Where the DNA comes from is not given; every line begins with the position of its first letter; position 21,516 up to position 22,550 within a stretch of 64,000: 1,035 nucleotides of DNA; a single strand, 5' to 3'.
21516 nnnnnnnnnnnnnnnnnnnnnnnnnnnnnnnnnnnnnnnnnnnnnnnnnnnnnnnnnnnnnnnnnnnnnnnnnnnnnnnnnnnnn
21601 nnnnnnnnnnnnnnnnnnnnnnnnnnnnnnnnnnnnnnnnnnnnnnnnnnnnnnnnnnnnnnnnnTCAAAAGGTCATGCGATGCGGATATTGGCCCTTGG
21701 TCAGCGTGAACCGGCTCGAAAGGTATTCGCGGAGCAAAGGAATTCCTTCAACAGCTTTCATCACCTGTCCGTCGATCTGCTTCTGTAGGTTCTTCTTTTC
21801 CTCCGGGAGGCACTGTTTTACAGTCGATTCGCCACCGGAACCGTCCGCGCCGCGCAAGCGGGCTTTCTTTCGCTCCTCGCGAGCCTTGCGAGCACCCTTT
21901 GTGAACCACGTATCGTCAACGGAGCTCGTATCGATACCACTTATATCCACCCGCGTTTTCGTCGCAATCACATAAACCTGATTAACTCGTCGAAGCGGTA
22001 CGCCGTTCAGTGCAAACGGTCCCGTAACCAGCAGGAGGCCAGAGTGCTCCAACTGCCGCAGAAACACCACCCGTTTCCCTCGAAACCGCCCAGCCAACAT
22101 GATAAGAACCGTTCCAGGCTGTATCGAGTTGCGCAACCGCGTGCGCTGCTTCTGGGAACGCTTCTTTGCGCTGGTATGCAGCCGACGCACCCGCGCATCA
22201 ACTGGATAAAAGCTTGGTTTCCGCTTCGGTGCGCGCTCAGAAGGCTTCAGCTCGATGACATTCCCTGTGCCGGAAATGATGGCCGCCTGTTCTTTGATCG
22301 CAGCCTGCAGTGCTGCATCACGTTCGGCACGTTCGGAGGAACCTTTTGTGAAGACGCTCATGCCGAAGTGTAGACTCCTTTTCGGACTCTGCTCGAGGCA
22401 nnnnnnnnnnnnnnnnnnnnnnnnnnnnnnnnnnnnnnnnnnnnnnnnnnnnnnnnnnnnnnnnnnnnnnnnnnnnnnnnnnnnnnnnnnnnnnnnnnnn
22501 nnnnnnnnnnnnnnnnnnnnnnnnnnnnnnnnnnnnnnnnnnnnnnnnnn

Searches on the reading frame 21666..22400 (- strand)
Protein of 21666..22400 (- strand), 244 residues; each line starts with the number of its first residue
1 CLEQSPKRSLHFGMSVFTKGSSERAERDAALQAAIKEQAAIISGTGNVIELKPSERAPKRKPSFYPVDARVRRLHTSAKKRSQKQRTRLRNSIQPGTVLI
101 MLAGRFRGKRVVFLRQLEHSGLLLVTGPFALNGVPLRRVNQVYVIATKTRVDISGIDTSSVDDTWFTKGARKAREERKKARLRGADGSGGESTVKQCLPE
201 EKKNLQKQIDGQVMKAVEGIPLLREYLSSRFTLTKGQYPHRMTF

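Call 39: search_protein_families(library=pfam, proteins=[window:21666-22400:-], max_evalue=0.001)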
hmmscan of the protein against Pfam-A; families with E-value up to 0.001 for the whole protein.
window:21666-22400:- (244 aa): 1 family
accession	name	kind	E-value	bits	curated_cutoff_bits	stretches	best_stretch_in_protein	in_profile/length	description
PF01159.24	Ribosomal_L6e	-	9.1e-31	107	21.4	1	131-244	1-111/111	Ribosomal protein L6e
